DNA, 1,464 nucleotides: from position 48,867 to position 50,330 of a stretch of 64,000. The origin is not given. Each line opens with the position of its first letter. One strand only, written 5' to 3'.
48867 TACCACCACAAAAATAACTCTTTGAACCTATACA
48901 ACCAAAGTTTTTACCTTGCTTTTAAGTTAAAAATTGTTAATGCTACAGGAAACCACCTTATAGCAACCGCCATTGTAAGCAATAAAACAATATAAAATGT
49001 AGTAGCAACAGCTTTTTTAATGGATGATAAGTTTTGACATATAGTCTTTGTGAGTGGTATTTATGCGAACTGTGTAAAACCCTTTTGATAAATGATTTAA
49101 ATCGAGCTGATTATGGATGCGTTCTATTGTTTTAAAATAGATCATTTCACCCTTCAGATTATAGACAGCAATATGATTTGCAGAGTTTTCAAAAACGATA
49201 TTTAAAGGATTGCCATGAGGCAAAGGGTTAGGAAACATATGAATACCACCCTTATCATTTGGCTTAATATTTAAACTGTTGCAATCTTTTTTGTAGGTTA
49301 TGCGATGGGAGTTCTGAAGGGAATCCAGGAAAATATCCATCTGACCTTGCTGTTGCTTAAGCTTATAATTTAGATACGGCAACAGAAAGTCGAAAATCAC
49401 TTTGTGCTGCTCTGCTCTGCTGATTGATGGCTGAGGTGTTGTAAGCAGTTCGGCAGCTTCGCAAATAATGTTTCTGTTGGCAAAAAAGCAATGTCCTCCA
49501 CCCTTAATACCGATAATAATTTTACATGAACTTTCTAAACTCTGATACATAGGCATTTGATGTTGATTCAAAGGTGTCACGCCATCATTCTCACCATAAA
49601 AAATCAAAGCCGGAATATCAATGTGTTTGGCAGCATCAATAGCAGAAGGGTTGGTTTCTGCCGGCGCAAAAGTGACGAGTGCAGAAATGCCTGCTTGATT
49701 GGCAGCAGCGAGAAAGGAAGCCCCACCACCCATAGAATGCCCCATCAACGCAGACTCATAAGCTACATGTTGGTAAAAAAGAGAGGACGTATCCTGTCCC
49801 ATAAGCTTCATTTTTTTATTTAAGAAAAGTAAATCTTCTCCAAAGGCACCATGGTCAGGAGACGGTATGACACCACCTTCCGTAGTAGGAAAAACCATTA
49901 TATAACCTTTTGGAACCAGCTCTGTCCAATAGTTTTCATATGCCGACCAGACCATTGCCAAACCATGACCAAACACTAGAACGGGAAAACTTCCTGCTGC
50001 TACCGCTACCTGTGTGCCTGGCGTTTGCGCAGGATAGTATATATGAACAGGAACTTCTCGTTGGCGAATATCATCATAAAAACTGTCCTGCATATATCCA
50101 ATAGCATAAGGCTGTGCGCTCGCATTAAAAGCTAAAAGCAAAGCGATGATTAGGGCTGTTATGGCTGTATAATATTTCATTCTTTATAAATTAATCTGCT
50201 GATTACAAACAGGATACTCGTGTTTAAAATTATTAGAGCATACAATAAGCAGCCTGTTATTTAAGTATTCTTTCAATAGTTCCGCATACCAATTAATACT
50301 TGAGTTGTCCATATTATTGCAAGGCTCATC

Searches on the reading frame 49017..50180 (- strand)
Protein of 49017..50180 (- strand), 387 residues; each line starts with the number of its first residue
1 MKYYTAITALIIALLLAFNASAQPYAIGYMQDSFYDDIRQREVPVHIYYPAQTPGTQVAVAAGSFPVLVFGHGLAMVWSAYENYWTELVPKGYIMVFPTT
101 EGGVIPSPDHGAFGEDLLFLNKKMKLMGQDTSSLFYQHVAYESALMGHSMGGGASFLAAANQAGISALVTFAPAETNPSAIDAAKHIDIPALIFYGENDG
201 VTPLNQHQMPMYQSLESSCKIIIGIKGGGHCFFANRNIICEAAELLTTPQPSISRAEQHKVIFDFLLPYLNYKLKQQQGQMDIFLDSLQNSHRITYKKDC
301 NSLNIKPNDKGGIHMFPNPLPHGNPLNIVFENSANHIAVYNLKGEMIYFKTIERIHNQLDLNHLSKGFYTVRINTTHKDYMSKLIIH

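Call 46: search_protein_families(library=pfam, proteins=[window:49017-50180:-], max_evalue=0.001)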
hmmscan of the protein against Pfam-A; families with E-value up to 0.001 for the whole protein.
window:49017-50180:- (387 aa): 8 families
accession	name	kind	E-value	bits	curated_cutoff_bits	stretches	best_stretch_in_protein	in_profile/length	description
PF12740.14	PETase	-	2.4e-18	66.9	28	1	46-237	43-218/263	PET hydrolase-like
PF18962.6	Por_Secre_tail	-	2.5e-11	44.2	27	1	315-386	1-75/75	Secretion system C-terminal sorting domain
PF12146.15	Hydrolase_4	-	1.2e-09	38.3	27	0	137-174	72-110/239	Serine aminopeptidase, S33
PF07224.18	Chlorophyllase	-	3.7e-07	29.7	26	1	61-173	38-152/301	Chlorophyllase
PF01738.24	DLH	-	1.5e-06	28.4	21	1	144-238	100-194/217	Dienelactone hydrolase family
PF12695.13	Abhydrolase_5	-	7.7e-06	26.2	27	1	127-234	41-144/164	Alpha/beta hydrolase family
PF03403.19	PAF-AH_p_II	-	0.00012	21.2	20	0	62-96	97-131/372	Platelet-activating factor acetylhydrolase, isoform II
PF00561.26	Abhydrolase_1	-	0.00088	19.4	25.8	0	145-185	73-114/245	alpha/beta hydrolase fold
